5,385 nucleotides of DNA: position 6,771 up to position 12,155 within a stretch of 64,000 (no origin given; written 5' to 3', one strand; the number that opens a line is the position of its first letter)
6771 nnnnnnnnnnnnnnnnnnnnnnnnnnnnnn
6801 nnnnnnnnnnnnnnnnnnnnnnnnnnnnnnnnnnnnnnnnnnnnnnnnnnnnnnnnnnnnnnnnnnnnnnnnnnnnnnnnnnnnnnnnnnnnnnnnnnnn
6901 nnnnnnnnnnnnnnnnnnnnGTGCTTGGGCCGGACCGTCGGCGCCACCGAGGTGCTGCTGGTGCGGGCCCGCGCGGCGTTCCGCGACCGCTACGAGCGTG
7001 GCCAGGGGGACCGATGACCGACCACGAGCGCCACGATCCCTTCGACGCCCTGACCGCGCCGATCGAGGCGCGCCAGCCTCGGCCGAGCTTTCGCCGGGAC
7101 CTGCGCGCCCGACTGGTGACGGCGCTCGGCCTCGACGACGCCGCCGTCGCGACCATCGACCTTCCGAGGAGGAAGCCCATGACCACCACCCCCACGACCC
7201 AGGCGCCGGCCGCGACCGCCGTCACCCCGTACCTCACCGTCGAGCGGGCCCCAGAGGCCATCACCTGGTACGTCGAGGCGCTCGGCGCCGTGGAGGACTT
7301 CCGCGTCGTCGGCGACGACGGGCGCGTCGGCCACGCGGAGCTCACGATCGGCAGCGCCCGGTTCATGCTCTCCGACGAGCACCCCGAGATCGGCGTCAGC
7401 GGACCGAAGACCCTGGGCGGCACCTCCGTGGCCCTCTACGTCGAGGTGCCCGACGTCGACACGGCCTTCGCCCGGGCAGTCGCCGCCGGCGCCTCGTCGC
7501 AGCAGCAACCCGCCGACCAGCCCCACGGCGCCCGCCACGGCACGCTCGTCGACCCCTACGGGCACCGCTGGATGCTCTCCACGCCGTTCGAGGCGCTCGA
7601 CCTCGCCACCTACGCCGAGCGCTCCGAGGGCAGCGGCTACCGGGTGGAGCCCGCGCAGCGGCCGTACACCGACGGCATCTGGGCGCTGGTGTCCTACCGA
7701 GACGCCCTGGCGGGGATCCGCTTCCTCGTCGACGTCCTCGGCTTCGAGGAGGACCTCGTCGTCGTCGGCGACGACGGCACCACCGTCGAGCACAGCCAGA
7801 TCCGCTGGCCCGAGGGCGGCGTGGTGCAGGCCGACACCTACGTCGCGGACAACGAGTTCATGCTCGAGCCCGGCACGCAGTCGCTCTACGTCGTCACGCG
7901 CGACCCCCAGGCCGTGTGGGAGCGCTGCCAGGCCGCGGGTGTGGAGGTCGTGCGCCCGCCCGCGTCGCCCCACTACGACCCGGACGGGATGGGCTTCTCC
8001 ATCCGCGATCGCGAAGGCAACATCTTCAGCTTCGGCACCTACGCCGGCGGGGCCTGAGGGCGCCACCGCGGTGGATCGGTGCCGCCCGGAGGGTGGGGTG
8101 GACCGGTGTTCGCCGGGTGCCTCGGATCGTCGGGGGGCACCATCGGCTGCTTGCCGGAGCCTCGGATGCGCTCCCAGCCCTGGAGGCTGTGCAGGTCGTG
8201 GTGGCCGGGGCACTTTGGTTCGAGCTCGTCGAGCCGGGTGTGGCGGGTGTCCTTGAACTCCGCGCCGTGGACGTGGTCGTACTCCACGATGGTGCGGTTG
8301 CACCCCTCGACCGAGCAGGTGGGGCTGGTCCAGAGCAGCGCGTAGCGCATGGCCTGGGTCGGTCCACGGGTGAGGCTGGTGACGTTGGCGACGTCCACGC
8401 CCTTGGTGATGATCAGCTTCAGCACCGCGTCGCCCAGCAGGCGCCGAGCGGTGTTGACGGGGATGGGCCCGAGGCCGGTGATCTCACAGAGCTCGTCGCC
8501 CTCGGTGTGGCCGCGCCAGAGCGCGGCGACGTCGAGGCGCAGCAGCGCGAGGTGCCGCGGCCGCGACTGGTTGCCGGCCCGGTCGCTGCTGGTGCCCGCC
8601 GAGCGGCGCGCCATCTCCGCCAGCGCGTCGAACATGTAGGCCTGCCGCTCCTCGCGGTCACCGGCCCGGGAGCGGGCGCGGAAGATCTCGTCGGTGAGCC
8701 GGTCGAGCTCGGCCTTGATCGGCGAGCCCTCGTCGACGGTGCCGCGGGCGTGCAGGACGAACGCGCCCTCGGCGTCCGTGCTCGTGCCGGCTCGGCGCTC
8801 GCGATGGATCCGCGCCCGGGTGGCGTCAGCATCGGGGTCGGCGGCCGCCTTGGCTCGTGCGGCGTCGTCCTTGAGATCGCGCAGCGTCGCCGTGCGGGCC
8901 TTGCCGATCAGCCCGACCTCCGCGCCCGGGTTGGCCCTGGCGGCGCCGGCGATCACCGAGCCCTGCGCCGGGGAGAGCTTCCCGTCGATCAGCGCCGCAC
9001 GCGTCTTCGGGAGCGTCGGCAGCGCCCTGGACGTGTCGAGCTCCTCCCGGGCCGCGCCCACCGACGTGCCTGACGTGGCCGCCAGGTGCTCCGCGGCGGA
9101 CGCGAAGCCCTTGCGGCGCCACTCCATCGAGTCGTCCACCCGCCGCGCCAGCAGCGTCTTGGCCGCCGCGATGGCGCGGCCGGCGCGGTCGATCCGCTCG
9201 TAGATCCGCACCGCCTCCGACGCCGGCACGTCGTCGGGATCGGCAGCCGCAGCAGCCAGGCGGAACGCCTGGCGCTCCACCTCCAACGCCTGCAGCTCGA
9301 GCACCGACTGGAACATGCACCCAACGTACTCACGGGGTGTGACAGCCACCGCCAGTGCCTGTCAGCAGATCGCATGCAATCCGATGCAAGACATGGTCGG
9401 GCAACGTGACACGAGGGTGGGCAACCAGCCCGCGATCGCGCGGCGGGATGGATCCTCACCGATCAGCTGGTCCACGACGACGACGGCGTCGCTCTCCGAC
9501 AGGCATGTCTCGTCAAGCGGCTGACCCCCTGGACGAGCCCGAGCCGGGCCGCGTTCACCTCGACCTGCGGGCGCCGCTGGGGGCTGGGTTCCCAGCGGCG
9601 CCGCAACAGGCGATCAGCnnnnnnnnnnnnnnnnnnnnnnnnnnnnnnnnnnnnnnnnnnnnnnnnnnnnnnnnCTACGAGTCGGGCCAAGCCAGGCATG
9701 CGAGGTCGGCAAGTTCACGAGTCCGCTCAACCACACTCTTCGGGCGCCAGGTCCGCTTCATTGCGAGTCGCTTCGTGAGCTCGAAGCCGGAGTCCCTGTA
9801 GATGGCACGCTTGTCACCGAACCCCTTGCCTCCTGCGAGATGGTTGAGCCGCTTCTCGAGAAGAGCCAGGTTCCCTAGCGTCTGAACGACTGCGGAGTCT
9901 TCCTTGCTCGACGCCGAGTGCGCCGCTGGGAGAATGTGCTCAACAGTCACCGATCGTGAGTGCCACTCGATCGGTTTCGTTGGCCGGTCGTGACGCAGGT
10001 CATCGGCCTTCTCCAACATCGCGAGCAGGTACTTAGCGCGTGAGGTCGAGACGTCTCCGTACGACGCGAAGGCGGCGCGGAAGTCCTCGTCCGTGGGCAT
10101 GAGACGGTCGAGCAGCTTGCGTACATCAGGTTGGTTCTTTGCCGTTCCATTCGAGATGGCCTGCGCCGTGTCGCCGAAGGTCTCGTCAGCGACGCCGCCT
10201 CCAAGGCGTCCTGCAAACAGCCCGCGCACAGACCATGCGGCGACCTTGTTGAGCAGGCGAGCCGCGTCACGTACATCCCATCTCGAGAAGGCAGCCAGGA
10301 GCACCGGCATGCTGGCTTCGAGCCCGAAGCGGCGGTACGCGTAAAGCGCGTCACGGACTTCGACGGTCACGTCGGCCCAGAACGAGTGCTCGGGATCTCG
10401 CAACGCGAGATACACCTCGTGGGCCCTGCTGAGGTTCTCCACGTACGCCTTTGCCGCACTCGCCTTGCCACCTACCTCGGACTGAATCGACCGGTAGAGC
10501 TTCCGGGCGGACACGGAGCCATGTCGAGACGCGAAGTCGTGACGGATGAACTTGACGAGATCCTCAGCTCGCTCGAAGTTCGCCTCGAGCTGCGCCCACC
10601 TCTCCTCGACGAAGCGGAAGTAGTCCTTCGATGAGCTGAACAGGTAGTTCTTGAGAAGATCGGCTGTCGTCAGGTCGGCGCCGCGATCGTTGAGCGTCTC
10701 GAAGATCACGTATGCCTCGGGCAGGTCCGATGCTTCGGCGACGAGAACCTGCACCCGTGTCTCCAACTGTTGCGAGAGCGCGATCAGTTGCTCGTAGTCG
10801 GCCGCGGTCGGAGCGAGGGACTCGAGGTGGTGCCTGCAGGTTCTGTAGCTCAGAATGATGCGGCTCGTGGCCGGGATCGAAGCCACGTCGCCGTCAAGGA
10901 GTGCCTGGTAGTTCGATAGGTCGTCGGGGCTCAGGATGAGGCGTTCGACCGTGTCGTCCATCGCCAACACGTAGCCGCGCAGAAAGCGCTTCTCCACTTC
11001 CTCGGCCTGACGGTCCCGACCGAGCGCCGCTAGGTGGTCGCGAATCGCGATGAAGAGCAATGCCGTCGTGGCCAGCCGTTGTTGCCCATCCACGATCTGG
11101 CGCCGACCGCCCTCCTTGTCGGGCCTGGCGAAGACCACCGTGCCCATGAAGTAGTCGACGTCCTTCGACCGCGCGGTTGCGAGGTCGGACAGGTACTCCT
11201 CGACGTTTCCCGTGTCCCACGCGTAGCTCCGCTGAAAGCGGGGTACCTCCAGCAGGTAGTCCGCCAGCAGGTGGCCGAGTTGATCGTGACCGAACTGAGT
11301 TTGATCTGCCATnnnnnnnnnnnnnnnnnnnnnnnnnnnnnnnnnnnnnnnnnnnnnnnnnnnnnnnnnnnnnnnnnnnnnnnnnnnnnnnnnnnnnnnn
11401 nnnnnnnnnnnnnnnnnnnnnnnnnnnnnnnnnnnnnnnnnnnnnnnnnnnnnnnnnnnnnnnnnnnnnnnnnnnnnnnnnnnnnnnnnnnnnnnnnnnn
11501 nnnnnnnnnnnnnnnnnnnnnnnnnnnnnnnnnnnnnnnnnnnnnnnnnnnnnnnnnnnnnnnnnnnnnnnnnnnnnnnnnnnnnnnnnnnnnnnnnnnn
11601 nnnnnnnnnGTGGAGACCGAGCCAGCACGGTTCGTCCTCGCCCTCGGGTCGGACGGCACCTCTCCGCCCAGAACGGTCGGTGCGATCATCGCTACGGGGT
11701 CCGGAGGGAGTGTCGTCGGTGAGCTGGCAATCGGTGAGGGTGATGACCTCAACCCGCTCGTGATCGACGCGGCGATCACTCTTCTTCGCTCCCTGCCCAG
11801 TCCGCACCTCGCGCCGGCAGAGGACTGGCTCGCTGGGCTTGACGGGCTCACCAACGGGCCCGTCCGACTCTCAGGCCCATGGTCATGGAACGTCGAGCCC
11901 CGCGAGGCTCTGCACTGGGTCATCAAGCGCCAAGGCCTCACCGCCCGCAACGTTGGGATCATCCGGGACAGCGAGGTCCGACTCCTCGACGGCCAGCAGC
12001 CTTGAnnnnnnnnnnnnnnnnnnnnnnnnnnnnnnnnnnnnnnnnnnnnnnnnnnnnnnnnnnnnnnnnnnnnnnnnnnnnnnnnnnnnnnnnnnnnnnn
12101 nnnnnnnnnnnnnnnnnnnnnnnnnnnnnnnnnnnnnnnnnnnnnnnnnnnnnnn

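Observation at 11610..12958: Two-gene cassette: unknown 131-aa protein plus a GGCT-like/HEPN-like fusion (candidate toxin-immunity or abortive-infection module)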

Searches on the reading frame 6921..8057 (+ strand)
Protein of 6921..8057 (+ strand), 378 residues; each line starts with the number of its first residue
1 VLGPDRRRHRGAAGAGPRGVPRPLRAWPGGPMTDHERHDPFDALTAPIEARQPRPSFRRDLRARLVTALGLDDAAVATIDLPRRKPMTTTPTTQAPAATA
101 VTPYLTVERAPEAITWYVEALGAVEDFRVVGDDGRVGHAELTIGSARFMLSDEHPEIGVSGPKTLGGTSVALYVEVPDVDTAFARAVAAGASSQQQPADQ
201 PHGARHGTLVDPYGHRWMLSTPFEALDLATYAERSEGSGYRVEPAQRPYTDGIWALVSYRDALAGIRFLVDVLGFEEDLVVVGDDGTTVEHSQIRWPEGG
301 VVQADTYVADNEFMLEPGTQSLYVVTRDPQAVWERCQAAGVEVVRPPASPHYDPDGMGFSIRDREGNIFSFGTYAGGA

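Call 64: search_protein_families(library=pfam, proteins=[window:6921-8057:+], max_evalue=0.001)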
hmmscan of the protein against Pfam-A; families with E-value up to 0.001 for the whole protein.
window:6921-8057:+ (378 aa): 3 families
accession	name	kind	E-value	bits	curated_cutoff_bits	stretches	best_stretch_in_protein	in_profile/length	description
PF00903.31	Glyoxalase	-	2.1e-21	77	20.6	2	105-219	7-121/121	Glyoxalase/Bleomycin resistance protein/Dioxygenase superfamily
PF18029.7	Glyoxalase_6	-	2.2e-08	35.1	23.6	1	109-218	8-104/106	Glyoxalase-like domain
PF22650.2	At5g48480-like_C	-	0.00086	20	27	0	174-219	4-49/50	Glyoxalase At5g48480-like C-terminal domain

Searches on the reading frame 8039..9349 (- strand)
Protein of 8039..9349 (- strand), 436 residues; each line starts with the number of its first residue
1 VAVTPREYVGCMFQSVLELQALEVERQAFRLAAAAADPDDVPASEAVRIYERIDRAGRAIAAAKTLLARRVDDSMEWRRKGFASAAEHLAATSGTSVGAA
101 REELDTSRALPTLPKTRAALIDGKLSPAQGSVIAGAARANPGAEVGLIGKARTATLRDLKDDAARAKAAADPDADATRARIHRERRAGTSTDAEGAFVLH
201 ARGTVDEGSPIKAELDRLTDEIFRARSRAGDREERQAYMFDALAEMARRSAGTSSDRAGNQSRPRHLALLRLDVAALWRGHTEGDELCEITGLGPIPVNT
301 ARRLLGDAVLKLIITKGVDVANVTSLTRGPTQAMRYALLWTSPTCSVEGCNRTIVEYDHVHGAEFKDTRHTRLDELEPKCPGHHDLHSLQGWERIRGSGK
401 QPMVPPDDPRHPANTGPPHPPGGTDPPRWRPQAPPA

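Call 3: search_protein_families(library=pfam, proteins=[window:8039-9349:-], max_evalue=0.1)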
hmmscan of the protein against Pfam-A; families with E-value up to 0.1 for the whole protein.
window:8039-9349:- (436 aa): 1 family
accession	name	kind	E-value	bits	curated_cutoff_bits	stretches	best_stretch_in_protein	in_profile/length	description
PF02720.22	DUF222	-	4.3e-12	46.4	24.4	1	51-338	5-302/306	Domain of unknown function (DUF222)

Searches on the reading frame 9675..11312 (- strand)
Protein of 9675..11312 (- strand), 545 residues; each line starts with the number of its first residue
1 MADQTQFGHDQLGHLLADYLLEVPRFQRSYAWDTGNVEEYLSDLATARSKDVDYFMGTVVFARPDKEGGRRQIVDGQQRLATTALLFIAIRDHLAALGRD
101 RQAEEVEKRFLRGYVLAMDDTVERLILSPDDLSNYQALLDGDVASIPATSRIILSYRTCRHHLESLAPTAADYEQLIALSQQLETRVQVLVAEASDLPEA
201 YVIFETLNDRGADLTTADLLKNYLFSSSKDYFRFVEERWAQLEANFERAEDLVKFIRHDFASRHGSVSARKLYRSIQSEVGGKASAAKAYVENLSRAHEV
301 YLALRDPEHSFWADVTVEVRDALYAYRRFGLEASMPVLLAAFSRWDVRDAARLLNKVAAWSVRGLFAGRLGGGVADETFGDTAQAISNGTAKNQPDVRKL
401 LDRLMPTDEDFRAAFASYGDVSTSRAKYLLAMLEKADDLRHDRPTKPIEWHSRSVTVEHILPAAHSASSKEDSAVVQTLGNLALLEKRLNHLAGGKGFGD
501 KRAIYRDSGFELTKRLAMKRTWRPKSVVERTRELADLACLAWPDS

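Call 3: search_protein_families(library=pfam, proteins=[window:9675-11312:-], max_evalue=0.1)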
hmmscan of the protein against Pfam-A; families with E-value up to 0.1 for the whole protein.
window:9675-11312:- (545 aa): 2 families
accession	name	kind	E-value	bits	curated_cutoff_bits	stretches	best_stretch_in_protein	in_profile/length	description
PF03235.19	GmrSD_N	-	3.2e-28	99.7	33.2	1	14-225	3-199/199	GmrSD restriction endonuclease, N-terminal domain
PF07510.16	GmrSD_C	-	1.5e-18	67.4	23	1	406-536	2-137/138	GmrSD restriction endonucleases, C-terminal domain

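Call 4: search_protein_families(library=padloc, proteins=[window:9675-11312:-], max_evalue=0.1)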
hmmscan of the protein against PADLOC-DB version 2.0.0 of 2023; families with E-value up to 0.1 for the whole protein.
window:9675-11312:- (545 aa): 33 families (the best 25 are shown)
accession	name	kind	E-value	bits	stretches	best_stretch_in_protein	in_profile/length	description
PDLC04155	HEC-06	-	4.5e-127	422.9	1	1-543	1-559/562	-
PDLC04157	HEC-06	-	3.4e-125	416.8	1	3-543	5-556/558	-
PDLC02700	Orf5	-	3.3e-106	354.2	1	12-542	3-555/555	Orf5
PDLC04154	HEC-06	-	2.9e-94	314.8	1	12-542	14-564/569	-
PDLC02687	Orf5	-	5.4e-80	267.7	1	18-525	15-541/543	Orf5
PDLC02693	Orf5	-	9.5e-55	184.6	1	23-542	11-542/543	Orf5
PDLC02695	Orf5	-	3.3e-54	182.3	1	10-539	8-598/601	Orf5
PDLC02691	Orf5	-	1.6e-46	157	2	181-542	206-579/579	Orf5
PDLC02701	Orf5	-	3.7e-40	136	2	20-281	19-308/596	Orf5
PDLC02699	Orf5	-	1.7e-39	134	2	195-525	187-528/530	Orf5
PDLC04156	HEC-06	-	1.4e-37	127.6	2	175-522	191-540/562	-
PDLC02692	Orf5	-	4.4e-32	109.5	1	21-539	8-553/558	Orf5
PDLC02698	Orf5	-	2.3e-30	103.9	2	187-537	214-566/573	Orf5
PDLC02690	Orf5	-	2.3e-26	90.8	1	19-540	8-527/531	Orf5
PDLC02686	Orf5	-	2.7e-22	77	2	14-225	12-238/566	Orf5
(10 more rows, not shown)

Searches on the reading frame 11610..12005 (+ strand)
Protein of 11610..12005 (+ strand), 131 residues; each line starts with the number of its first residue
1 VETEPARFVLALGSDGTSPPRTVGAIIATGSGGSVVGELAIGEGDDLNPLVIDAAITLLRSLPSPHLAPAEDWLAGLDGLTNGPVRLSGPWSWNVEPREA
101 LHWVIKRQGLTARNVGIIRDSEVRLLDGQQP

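Call 3: search_protein_families(library=pfam, proteins=[window:11610-12005:+], max_evalue=0.1)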
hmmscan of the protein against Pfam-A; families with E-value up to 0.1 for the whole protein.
window:11610-12005:+ (131 aa): 0 families

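Call 4: search_protein_families(library=padloc, proteins=[window:11610-12005:+], max_evalue=0.1)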
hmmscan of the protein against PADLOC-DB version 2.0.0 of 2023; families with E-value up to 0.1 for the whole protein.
window:11610-12005:+ (131 aa): 0 families

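Call 25: find_homologous_proteins(query=window:11610-12002:+, max_evalue=0.01)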
Query window:11610-12002:+ (131 aa): 2 proteins with E <= 0.01 among 49 candidates.
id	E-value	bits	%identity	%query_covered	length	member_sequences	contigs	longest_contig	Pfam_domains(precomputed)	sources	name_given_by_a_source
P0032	1.7e-79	283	100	100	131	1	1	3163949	-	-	-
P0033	7.7e-40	154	73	75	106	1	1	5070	-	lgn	-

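Call 77: search_protein_families(library=ncbifam, proteins=[window:11610-12002:+], max_evalue=0.1)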
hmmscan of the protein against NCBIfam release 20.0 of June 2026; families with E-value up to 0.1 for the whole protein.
window:11610-12002:+ (131 aa): 0 families

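Call 78: search_protein_families(library=phrogs, proteins=[window:11610-12002:+], max_evalue=0.1)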
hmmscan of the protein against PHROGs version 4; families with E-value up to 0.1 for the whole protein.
window:11610-12002:+ (131 aa): 0 families
